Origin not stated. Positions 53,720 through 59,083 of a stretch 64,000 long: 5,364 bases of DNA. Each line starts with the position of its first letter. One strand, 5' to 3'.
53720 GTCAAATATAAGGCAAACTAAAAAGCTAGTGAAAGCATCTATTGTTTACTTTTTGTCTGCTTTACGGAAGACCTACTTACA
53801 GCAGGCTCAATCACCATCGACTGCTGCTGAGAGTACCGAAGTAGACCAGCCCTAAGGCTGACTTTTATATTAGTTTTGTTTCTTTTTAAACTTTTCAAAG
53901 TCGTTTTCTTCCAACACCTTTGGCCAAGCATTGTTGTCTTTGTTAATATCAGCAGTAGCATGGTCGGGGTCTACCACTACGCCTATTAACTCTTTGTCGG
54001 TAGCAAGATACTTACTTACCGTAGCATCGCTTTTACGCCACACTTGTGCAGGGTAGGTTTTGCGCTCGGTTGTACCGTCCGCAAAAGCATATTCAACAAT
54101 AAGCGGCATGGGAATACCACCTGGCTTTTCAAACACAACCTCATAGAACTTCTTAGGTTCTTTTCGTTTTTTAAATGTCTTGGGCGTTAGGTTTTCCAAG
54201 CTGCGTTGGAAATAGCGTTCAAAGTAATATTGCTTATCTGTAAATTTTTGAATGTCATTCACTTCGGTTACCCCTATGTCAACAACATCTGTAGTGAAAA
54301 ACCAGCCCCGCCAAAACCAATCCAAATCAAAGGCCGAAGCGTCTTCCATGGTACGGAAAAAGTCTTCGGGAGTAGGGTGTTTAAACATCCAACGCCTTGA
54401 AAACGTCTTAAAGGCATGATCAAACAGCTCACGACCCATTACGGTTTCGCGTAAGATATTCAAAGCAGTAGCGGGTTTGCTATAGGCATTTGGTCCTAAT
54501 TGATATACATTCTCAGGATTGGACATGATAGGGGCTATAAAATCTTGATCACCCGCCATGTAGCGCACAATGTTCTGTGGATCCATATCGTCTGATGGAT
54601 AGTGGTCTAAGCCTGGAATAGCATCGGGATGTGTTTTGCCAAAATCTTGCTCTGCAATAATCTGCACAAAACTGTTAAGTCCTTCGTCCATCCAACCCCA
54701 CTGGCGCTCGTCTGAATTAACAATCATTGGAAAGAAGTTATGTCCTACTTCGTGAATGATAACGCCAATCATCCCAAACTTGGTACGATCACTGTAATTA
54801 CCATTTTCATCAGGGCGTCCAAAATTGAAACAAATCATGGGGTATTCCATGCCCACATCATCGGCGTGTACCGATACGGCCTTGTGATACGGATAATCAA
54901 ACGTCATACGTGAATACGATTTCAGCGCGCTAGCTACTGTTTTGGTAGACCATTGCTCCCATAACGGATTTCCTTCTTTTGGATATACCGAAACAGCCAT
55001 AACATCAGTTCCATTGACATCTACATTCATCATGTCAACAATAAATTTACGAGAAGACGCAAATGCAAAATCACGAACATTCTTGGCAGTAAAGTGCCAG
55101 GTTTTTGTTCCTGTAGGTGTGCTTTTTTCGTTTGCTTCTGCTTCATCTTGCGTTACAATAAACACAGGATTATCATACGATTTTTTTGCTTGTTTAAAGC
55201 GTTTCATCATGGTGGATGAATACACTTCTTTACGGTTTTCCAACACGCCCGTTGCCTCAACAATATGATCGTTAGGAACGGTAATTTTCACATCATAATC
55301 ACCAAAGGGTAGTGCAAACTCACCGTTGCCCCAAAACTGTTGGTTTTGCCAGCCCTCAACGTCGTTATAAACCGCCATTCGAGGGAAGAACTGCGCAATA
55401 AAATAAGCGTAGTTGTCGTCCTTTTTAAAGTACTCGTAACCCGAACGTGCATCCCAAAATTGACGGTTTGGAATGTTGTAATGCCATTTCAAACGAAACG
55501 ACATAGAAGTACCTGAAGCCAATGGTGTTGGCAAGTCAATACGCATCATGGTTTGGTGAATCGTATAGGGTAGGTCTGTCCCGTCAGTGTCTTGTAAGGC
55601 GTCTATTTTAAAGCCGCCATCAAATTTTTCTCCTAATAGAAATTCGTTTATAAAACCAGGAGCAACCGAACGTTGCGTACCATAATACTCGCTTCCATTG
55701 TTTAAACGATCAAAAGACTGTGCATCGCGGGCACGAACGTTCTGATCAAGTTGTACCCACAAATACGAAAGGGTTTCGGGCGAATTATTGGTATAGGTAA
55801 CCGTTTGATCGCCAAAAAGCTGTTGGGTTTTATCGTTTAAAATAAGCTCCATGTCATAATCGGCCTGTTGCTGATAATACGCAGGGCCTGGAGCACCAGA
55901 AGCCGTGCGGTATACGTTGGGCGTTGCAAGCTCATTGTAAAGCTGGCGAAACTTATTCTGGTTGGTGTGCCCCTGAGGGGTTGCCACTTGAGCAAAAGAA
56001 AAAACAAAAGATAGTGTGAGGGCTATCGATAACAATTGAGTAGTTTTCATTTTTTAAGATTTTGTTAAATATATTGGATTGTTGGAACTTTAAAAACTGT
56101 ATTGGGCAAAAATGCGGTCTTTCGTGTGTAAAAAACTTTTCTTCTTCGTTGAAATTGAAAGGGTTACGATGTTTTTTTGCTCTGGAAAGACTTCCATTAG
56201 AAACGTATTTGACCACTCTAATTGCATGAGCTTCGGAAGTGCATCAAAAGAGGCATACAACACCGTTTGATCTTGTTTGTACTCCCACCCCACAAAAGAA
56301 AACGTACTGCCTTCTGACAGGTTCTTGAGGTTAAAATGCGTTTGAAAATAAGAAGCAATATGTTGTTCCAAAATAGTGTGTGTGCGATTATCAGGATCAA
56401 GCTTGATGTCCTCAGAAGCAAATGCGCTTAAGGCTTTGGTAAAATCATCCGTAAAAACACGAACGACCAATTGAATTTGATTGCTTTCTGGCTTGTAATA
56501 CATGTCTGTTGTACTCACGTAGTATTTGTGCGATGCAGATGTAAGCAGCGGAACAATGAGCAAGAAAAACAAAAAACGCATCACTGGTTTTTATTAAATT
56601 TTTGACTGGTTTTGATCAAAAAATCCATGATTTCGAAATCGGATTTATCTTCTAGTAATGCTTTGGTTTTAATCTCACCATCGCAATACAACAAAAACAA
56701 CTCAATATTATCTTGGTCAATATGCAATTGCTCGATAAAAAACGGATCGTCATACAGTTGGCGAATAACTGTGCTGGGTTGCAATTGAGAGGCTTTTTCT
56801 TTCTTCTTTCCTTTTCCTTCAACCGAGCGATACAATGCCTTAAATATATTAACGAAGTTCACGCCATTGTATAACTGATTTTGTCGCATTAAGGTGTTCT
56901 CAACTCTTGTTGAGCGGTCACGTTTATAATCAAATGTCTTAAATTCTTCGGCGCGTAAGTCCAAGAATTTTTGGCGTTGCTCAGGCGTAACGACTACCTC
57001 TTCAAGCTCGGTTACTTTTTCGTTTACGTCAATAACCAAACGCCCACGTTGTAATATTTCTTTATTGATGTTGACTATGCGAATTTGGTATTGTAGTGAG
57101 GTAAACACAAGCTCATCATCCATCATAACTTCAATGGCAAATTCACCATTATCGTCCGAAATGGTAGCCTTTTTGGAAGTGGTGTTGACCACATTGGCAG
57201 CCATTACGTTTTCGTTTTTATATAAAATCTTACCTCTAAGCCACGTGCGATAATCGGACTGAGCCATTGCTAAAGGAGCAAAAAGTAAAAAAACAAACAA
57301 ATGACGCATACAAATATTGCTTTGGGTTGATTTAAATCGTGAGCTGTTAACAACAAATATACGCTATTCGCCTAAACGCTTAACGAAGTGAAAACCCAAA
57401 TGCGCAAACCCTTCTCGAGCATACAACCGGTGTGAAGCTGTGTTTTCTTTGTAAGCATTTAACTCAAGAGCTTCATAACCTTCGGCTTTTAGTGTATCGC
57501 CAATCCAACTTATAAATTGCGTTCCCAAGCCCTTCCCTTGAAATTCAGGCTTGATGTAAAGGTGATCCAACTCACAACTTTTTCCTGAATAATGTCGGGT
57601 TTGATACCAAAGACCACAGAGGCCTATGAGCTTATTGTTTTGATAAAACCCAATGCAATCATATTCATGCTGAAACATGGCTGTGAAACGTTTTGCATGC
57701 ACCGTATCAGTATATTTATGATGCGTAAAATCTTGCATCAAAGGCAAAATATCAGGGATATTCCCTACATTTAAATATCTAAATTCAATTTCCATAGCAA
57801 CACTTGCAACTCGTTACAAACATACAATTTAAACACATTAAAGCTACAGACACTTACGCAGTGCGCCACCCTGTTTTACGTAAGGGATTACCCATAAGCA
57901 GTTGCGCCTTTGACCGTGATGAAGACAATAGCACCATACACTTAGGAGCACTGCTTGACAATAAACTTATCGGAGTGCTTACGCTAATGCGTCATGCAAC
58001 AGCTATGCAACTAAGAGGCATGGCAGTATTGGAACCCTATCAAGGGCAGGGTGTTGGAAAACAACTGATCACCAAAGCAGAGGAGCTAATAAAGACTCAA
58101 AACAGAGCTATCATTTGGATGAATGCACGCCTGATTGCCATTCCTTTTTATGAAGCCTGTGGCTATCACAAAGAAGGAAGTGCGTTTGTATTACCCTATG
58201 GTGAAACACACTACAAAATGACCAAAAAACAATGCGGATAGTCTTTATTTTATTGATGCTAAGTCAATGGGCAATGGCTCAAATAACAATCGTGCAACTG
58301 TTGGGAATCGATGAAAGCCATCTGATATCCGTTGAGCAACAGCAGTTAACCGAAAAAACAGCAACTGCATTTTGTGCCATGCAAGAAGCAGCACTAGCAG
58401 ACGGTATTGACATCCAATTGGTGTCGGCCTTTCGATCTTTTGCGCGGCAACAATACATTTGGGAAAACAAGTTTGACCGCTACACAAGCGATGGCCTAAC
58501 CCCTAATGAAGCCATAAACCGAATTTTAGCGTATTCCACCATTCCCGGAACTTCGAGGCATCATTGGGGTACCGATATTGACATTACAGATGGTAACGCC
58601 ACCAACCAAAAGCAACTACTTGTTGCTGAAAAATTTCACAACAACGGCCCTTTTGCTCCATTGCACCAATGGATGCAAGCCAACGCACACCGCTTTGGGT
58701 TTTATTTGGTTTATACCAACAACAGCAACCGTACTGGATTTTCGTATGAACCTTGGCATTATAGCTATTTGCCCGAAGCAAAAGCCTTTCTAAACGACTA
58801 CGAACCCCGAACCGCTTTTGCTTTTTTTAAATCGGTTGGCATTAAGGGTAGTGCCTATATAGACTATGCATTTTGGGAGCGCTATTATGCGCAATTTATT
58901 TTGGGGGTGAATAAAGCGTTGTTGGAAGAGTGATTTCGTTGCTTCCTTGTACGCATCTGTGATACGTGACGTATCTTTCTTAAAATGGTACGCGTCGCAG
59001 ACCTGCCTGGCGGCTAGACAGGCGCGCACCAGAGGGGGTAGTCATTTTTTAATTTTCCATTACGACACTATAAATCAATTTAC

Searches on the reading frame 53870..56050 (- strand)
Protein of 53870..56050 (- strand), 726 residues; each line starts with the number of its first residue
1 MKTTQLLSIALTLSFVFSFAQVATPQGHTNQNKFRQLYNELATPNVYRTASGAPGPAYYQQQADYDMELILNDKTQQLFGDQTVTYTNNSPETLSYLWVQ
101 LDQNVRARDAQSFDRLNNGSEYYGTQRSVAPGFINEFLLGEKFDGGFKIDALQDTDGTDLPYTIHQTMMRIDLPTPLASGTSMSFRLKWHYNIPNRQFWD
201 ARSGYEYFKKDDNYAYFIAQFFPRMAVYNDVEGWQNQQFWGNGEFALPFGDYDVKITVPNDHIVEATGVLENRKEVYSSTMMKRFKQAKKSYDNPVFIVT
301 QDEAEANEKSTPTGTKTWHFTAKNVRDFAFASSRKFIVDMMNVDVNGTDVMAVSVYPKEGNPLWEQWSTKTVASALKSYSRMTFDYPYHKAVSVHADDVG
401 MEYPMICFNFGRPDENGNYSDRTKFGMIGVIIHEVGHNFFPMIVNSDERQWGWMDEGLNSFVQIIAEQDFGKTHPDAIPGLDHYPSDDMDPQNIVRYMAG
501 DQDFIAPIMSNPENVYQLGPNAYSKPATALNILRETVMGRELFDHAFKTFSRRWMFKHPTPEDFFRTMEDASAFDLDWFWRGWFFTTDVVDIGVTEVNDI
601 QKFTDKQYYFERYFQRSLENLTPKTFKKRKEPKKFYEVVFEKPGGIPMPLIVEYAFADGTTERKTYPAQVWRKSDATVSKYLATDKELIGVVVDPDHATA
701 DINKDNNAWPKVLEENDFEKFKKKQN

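Call 86: search_protein_families(library=pfam, proteins=[window:53870-56050:-], max_evalue=0.00001)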
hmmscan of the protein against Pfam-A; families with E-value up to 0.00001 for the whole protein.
window:53870-56050:- (726 aa): 1 family
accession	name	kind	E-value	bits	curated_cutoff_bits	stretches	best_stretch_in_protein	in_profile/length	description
PF01433.26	Peptidase_M1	-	7.4e-12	45.8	27.7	1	400-583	38-218/218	Peptidase family M1 domain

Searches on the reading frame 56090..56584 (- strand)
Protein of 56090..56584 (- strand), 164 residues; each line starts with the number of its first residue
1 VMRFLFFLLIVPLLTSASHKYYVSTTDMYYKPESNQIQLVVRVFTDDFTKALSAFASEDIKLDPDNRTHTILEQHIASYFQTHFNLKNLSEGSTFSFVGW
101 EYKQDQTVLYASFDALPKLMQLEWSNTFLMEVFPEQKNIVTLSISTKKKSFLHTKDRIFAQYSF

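Call 86: search_protein_families(library=pfam, proteins=[window:56090-56584:-], max_evalue=0.00001)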
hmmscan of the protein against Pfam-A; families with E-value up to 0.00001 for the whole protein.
window:56090-56584:- (164 aa): 1 family
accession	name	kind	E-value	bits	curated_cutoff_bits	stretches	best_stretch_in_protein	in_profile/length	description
PF20420.3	DUF6702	-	7.7e-34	117.2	24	1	14-152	2-139/141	Domain of unknown function (DUF6702)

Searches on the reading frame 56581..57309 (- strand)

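Call 86: search_protein_families(library=pfam, proteins=[window:56581-57309:-], max_evalue=0.00001)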
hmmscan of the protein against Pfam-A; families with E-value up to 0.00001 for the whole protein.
window:56581-57309:- (242 aa): 1 family
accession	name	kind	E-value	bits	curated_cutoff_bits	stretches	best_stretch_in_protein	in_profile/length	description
PF13715.12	CarbopepD_reg_2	-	4.5e-08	33.5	32.2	1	25-107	2-88/88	CarboxypepD_reg-like domain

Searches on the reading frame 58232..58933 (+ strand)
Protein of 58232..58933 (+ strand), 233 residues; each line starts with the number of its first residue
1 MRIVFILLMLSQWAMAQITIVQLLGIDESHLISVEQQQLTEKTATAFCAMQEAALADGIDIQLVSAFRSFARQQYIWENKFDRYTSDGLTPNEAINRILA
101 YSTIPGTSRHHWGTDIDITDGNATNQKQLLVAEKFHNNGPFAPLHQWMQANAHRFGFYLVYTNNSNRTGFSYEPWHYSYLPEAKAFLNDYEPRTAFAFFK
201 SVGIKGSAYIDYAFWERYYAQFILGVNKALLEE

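Call 3: search_protein_families(library=pfam, proteins=[window:58232-58933:+], max_evalue=1)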
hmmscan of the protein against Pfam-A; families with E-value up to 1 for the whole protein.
window:58232-58933:+ (233 aa): 2 families
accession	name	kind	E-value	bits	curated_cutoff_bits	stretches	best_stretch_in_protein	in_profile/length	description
PF02557.22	VanY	-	1.2e-38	132.3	25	1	37-181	2-131/132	D-alanyl-D-alanine carboxypeptidase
PF25447.1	RING_ZNF598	-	0.086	13.6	27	1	45-88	39-82/90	ZNF598 RING finger domain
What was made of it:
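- Checked: The flanks are VanY (58232-58933, PF02557, E 1e-38) and gpmI (62140-63657) (call 3).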

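Call 4: search_protein_families(library=ncbifam, proteins=[window:58232-58933:+], max_evalue=1)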
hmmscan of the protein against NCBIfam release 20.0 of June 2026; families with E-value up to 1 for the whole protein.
window:58232-58933:+ (233 aa): 6 families
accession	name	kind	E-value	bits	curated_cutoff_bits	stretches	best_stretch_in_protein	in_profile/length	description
NF000473.1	vanY_BG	exception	1.1e-14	54.5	400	1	41-180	129-252/274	VanY-B/VanY-G family D-Ala-D-Ala carboxypeptidase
NF000380.1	vanXY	equivalog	1.4e-12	47.5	250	1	58-180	50-157/179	D,D-carboxypeptidase/D,D-dipeptidase VanXY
NF000472.1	vanY_AFMPt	exception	7.2e-09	35.2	425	1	142-180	171-210/283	VanY-A/VanY-F/VanY-M family D-Ala-D-Ala carboxypeptidase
NF041194.1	LD_carboxy_LdcB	exception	8.1e-09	35.7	275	1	43-182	38-158/180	LD-carboxypeptidase LdcB/DacB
NF000149.1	vanXY_G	exception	0.00015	21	500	1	56-181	62-172/254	D-Ala-D-Ala dipeptidase/D-Ala-D-Ala carboxypeptidase VanXY-G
NF007557.0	PRK10178.1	equivalog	0.15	11.7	176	0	39-186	42-174/188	D-alanyl-D-alanine dipeptidase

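Call 35: find_related_loci(query=window:58232-58933:+, collection=genome_contigs, flank=8000)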
Query window:58232-58933:+ (233 aa) in genome_contigs; peptide patterns used: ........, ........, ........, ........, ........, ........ (x = any residue, [..] = any of these).
86 stretches matched a pattern; 73 encode a relative of the query (tblastn E <= 1e-3); 73 distinct loci.
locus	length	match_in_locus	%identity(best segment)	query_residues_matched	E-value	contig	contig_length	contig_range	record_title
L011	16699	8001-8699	71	1-233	6e-119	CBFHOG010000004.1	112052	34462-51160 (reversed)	MAG: Flavobacteriaceae bacterium isolate AGTU_75_bin_18_indstr genome assembly, contig: AGTU_75_bin_18_indstr_c4, whole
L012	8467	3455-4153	70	1-233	2e-116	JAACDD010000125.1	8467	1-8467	MAG: Bacteroidetes bacterium isolate H12SWP_bin.2 H12swp_k87_2052216_1_8467, whole genome shotgun sequence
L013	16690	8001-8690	70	1-230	1e-115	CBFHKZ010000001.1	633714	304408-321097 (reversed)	MAG: Flavobacteriaceae bacterium isolate AGTU_284_bin_10_orig genome assembly, contig: AGTU_284_bin_10_orig_AGTU_284_c_0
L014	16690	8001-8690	71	1-230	1e-114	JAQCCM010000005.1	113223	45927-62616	MAG: Bacteroidetes bacterium isolate casp15-mb.24 NODE_168_length_113223_cov_0.580717, whole genome shotgun sequence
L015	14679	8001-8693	71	1-231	1e-113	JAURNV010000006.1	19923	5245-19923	MAG: Flavobacteriaceae bacterium isolate SFB_Poly_Co_17 k141_992943, whole genome shotgun sequence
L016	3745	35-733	70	1-233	6e-115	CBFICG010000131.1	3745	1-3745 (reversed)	MAG: Flavobacteriaceae bacterium isolate Co_bin_565_indstr genome assembly, contig: Co_bin_565_indstr_c131, whole genome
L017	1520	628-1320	70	1-231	2e-121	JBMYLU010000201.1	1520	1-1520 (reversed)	MAG: Flavobacteriaceae bacterium isolate ME_XS_2108_bin37 ME_XS_2108_bin37_201, whole genome shotgun sequence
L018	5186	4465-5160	69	1-232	4e-112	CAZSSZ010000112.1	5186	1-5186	MAG TPA_asm: uncultured Flavobacteriaceae bacterium isolate binchicken_co293_86 genome assembly, contig: NODE_28770_leng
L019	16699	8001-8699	69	1-233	4e-112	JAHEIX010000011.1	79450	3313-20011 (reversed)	MAG: Flavobacteriaceae bacterium isolate Ww514 NODE_262_length_79450_cov_6.069079, whole genome shotgun sequence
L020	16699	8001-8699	70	1-233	1e-111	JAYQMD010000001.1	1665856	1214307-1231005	MAG: Bacteroidota bacterium isolate SD4486_NP_metabat_bins_2.tsv.624 contig_8829_pilon, whole genome shotgun sequence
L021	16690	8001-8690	69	1-230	1e-111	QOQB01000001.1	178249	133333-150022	MAG: Flavobacteriales bacterium isolate MED-G59 Flavobacteriales-MED-G59-C1, whole genome shotgun sequence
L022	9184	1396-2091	68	1-232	5e-110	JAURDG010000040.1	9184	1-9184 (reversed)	MAG: Flavobacteriaceae bacterium isolate SFB_34D_100_6 k141_1643398_length_9184_cov_13.9526, whole genome shotgun sequen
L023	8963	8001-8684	68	3-230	8e-109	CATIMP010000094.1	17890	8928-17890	MAG: Bacteroidota bacterium isolate bin.457 MAG genome assembly, contig: k119_3921677, whole genome shotgun sequence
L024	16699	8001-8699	65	1-233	3e-105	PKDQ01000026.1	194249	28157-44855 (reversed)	MAG: Flavobacteriaceae bacterium isolate Bacter12 c_000000000012, whole genome shotgun sequence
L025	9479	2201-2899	64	1-233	8e-105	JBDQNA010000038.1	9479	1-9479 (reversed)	MAG: Flavobacteriaceae bacterium isolate SFB_27D_19MayJul_coas_31 k141_1252289_length_9479_cov_23.0000, whole genome sho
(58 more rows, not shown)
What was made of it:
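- Tried and rejected: The best VanY identity in genome representatives is 71% (call 35).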
